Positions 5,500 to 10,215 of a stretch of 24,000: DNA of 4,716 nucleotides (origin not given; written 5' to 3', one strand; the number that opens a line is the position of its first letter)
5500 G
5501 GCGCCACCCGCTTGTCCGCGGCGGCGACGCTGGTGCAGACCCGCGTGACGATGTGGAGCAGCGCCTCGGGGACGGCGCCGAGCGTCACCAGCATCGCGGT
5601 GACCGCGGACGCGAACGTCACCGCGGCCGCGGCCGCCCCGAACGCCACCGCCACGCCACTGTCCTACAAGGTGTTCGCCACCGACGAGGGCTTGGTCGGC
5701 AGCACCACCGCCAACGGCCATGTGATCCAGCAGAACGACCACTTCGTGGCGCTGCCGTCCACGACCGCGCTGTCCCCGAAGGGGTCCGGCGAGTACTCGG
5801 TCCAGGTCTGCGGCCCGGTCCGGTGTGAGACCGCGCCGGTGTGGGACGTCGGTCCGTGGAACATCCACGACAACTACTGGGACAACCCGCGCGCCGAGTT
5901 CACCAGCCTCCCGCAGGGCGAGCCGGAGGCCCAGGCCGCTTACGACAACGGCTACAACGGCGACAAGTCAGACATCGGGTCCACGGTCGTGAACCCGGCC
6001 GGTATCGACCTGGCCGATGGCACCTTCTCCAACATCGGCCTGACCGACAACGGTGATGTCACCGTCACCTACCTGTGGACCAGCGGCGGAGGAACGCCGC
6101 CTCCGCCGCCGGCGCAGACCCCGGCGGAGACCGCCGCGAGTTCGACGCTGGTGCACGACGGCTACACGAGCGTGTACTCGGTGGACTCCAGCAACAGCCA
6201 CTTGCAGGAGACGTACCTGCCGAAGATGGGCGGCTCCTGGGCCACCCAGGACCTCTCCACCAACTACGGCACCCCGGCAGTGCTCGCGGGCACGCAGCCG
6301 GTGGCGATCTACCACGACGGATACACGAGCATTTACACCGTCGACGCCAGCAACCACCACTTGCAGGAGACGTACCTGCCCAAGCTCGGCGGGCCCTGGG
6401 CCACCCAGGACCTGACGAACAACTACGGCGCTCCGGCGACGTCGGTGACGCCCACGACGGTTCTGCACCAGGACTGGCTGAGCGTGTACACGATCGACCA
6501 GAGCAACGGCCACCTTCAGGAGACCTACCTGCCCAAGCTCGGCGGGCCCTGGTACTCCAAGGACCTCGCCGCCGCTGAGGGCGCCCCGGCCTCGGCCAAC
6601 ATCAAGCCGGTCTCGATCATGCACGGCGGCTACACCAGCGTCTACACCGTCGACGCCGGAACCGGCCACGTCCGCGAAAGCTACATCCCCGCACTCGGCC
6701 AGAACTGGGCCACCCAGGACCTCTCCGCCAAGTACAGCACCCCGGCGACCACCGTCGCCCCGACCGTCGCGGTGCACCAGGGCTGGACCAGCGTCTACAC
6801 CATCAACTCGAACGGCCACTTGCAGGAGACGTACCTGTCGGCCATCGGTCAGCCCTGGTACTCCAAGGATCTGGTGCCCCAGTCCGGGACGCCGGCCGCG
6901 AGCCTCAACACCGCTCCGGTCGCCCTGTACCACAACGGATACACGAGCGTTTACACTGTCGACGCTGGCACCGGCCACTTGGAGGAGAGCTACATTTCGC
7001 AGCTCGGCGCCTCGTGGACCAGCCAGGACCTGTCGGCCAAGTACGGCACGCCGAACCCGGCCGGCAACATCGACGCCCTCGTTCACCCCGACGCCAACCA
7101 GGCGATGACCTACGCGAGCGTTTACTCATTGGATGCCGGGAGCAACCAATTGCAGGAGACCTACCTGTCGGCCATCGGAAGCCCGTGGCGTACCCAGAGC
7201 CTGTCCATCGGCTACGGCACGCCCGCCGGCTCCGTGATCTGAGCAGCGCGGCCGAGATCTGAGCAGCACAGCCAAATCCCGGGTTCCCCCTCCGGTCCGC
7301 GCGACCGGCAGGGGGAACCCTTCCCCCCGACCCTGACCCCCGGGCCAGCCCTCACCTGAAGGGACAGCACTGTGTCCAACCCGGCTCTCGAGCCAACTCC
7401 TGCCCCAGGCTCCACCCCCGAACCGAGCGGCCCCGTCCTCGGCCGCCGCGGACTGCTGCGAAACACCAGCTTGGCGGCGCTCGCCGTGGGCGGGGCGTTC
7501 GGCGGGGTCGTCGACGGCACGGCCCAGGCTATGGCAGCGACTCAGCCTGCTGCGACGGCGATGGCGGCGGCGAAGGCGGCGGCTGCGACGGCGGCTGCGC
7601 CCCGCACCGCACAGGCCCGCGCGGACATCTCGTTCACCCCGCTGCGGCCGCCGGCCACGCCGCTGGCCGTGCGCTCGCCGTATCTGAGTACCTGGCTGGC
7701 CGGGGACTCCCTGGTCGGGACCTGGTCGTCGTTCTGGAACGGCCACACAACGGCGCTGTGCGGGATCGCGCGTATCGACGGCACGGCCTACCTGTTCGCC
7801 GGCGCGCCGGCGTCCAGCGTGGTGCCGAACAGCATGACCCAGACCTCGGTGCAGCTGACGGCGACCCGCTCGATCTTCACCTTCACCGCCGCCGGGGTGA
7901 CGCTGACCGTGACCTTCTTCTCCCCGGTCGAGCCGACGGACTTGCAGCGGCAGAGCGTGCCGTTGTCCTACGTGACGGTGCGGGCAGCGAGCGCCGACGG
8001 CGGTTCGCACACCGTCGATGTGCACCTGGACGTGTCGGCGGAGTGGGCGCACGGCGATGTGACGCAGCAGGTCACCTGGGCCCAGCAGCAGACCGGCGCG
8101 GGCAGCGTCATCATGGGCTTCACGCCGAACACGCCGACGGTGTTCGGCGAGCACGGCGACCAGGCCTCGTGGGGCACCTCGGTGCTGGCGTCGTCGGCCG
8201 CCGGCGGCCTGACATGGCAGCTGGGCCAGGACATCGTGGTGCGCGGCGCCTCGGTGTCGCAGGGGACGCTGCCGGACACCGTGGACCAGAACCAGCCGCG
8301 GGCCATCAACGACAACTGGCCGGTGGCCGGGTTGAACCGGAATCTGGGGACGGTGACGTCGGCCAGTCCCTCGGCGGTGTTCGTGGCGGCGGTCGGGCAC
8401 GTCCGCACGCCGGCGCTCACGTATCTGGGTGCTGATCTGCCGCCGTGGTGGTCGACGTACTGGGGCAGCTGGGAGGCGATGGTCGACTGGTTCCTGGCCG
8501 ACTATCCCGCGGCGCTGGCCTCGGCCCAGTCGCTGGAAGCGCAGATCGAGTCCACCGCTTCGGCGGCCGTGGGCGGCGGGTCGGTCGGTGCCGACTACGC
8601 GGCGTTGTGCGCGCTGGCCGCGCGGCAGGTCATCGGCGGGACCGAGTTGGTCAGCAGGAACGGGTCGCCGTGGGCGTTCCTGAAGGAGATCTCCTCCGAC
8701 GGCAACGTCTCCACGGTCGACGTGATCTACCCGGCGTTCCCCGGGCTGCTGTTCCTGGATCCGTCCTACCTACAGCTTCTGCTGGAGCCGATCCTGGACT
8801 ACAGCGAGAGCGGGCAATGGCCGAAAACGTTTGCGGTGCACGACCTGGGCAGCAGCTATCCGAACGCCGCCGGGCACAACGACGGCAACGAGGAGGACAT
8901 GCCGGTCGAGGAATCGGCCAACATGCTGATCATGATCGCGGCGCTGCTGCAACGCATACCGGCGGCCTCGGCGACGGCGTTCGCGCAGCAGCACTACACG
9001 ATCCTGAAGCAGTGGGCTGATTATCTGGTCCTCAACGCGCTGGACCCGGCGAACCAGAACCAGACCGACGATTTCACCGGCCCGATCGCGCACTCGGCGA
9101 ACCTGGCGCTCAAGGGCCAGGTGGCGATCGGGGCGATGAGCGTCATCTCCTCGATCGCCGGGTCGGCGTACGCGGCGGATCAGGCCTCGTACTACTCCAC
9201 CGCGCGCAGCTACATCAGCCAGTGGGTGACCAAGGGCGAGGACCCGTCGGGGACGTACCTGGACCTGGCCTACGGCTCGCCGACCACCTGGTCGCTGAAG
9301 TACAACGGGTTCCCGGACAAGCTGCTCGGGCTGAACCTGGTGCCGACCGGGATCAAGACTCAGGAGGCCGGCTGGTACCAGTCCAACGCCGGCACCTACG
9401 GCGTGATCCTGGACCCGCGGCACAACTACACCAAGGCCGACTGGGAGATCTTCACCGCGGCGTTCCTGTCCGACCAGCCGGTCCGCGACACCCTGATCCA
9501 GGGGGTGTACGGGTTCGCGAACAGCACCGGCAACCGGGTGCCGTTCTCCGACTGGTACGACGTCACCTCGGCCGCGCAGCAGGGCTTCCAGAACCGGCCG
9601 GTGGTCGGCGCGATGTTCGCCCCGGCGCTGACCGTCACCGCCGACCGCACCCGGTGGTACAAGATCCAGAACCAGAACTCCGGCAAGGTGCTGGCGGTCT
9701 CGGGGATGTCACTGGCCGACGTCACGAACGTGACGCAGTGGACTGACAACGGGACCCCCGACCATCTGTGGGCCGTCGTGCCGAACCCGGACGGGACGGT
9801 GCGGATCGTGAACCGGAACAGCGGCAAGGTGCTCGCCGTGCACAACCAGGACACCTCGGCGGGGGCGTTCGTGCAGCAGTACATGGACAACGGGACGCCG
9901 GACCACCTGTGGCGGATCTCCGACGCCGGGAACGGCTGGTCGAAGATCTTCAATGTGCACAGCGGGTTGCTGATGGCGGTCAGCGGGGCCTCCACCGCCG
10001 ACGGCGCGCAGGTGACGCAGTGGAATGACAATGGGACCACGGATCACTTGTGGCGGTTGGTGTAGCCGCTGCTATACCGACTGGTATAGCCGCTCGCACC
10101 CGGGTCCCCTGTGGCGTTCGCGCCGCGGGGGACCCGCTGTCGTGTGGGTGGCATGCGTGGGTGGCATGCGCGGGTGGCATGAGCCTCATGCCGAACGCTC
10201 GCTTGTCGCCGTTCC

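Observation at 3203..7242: Two tandem secreted proteins with unrelated wall-hydrolase-like heads on the same 7-bladed propeller tail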

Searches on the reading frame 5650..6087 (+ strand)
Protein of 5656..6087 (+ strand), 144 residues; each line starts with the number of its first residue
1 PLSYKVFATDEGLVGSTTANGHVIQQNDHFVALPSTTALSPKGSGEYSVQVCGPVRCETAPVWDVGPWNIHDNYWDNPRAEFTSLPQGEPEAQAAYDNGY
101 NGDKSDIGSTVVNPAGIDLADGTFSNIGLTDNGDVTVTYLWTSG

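Call 42: search_dna_similar(query=window:5656-6087:+, collection=phages, mode=protein, max_evalue=1, max_rows=20)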
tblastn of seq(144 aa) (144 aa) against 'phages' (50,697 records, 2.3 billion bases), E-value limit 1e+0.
No match.

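Call 57: search_protein_representatives(alignment_id=A3)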
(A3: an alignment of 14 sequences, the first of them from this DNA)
Query: 14 sequences, 148 profile positions. Proteins with E-value up to 0.001 (for the whole library): 926; up to 1e-10: 711; up to 1e-30: 279. The best 150 are listed.
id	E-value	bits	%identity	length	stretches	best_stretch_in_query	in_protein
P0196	9.5e-83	291.5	-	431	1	2-147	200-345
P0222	7.2e-82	288.6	-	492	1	3-147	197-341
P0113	5.0e-81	285.9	-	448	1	2-147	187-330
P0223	6.3e-80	282.3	-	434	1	2-147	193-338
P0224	1.2e-78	278.2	-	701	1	2-147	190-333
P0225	2.8e-78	277.0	-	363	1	2-147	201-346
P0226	5.7e-78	276.0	-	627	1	2-147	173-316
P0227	2.1e-77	274.1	-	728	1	2-147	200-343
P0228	7.2e-77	272.4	-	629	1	2-147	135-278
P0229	5.2e-74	263.1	-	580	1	2-147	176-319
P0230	2.8e-73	260.7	-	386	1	2-147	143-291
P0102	5.4e-73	259.8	-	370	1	2-147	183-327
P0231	2.3e-72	257.8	-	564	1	2-147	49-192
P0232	2.5e-71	254.4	-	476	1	2-147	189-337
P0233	2.7e-70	251.1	-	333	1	2-146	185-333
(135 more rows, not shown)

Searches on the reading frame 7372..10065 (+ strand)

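Call 48: search_protein_families(library=pfam, proteins=[window:7372-10065:+], max_evalue=0.001)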
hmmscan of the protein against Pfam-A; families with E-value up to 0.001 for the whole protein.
window:7372-10065:+ (897 aa): 5 families
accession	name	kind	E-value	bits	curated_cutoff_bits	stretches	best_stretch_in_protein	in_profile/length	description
PF16335.10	GtaA_6_Hairpin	-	2.7e-138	461.4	24.9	1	406-751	1-342/343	Glutaminase A six helical-hairpin domain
PF17168.10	DUF5127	-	3.3e-72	243.4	28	1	165-394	1-228/229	Domain of unknown function (DUF5127)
PF14200.12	RicinB_lectin_2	-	3.1e-43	146.8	25.6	3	805-884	10-89/89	Ricin-type beta-trefoil lectin domain-like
PF16334.10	DUF4964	-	2.7e-11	43.6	30.7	1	77-147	10-80/88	Domain of unknown function (DUF4964)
PF00652.28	Ricin_B_lectin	-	3.2e-10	40.7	29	1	762-894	2-126/126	Ricin-type beta-trefoil lectin domain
